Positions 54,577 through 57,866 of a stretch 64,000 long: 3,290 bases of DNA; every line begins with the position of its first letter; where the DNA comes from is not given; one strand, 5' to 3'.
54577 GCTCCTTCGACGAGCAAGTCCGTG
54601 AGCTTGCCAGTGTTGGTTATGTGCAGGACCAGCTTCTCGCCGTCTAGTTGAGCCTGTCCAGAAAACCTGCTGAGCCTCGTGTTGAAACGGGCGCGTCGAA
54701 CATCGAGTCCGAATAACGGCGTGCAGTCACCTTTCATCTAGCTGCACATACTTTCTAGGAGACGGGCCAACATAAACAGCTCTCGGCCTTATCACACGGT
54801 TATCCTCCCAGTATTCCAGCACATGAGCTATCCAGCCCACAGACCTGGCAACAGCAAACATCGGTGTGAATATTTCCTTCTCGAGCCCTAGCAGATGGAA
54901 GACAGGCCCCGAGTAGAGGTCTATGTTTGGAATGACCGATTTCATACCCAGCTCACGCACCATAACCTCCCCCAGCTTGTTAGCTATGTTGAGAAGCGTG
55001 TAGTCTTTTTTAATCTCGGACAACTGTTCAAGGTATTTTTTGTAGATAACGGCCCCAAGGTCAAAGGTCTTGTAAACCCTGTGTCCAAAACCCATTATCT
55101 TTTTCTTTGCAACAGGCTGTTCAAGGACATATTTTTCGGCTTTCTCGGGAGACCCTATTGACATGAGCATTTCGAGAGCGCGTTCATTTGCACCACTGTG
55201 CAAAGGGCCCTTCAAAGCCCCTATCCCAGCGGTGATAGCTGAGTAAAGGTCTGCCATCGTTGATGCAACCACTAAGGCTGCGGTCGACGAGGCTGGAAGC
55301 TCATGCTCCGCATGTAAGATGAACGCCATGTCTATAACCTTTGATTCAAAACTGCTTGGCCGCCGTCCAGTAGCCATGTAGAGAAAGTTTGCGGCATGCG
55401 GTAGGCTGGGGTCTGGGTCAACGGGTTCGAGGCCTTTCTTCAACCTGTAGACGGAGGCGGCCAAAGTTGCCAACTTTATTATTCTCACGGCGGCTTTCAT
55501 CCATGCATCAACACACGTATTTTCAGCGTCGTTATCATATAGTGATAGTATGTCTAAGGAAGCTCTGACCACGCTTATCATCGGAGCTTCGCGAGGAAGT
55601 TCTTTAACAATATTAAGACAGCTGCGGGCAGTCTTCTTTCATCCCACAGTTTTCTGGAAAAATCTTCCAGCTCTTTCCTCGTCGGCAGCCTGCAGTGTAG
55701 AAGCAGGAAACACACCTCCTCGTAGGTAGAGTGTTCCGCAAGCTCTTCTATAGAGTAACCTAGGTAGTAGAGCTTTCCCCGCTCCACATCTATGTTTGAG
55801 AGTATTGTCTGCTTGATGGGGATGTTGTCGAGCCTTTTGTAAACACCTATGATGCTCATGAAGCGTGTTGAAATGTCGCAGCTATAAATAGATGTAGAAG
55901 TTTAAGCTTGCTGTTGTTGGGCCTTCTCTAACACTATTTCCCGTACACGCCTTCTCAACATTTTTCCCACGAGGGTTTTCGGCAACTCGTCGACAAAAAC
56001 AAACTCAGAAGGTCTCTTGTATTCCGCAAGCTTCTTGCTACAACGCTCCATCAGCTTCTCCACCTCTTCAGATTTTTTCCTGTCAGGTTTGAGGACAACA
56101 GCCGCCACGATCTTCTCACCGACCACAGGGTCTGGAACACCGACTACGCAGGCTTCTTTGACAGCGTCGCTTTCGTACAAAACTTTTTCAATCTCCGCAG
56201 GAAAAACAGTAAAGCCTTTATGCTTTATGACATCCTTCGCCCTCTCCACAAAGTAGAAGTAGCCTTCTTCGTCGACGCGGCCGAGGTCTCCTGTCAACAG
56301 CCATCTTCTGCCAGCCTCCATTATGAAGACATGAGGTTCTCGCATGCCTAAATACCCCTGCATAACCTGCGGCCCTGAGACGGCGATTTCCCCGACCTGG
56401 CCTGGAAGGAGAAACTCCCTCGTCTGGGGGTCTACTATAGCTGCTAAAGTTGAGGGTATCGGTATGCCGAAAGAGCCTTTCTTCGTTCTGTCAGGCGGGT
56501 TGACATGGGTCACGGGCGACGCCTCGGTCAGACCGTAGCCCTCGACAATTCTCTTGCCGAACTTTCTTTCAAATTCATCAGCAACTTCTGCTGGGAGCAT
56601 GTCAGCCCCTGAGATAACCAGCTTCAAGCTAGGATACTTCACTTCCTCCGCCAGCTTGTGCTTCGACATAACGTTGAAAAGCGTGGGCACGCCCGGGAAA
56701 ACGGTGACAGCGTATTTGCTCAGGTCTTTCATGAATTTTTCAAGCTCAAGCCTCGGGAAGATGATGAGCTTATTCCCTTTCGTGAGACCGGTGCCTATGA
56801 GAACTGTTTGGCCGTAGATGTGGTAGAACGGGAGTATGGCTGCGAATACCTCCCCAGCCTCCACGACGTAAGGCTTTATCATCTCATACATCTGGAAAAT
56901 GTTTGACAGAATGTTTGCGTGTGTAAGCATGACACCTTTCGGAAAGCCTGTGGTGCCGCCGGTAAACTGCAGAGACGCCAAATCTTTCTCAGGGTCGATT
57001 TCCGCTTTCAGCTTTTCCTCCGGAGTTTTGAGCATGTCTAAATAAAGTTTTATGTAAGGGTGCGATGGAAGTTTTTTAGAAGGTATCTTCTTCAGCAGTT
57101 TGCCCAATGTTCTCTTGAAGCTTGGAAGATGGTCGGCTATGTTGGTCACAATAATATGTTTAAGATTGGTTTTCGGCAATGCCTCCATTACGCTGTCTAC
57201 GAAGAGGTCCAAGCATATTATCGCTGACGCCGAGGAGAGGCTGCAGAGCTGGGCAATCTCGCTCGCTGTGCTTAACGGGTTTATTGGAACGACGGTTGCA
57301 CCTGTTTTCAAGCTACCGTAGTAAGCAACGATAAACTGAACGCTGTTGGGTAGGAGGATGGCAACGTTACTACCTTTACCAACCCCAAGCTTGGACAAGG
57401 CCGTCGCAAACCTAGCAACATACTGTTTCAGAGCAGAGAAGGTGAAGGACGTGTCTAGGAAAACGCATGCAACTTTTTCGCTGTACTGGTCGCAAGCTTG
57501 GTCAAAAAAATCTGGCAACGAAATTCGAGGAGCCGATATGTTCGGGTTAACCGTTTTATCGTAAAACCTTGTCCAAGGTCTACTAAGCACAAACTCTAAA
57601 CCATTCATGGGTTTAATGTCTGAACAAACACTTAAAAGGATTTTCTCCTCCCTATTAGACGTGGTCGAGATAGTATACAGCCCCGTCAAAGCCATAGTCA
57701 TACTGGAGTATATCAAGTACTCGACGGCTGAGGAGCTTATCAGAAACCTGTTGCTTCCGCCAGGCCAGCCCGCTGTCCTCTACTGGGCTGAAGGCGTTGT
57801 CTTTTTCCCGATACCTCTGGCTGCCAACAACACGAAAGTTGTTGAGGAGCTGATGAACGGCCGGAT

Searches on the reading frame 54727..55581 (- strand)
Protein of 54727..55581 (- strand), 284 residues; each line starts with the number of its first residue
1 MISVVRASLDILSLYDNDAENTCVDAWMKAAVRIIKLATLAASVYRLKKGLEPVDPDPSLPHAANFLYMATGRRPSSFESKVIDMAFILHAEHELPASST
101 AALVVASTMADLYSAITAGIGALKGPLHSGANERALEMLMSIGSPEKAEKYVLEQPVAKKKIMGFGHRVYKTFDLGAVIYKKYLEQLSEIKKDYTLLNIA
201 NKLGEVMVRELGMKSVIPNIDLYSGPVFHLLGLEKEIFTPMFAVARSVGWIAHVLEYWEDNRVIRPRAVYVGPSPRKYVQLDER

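Call 69: search_protein_families(library=pfam, proteins=[window:54727-55581:-], max_evalue=1)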
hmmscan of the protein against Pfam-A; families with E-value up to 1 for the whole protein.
window:54727-55581:- (284 aa): 2 families
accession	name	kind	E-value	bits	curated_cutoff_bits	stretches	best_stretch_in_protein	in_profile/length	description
PF00285.26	Citrate_synt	-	1e-88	298.2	27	1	3-267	89-357/357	Citrate synthase, C-terminal domain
PF20724.2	DUF6831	-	0.16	11.6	25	1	161-206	139-185/223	Domain of unknown function (DUF6831)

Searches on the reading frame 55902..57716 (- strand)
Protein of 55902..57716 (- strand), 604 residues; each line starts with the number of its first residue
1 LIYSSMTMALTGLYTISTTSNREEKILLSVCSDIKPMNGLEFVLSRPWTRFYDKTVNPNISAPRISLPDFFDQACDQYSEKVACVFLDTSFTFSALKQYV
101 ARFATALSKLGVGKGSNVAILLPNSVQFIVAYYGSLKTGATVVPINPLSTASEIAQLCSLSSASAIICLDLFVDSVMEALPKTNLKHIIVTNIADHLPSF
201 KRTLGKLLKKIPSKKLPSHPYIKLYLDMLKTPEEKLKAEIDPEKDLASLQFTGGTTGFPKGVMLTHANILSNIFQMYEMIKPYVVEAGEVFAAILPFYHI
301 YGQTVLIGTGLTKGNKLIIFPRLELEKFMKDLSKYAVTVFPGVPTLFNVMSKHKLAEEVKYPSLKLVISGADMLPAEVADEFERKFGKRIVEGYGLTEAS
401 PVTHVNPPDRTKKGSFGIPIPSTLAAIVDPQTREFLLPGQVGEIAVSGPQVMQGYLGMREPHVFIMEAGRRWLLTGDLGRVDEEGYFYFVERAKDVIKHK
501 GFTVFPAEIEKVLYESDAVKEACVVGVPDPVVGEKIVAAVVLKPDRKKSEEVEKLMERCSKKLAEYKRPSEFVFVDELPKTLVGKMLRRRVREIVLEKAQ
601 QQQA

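Call 49: search_protein_families(library=pfam, proteins=[window:55902-57716:-], max_evalue=0.00001)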
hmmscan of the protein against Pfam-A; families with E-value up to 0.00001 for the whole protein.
window:55902-57716:- (604 aa): 2 families
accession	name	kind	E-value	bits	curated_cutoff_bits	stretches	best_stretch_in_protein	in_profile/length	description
PF00501.34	AMP-binding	-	3.3e-94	316.3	29.9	1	71-456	1-384/384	AMP-binding enzyme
PF13193.12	AMP-binding_C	-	2e-22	80.3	24.5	1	508-585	1-76/76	AMP-binding enzyme C-terminal domain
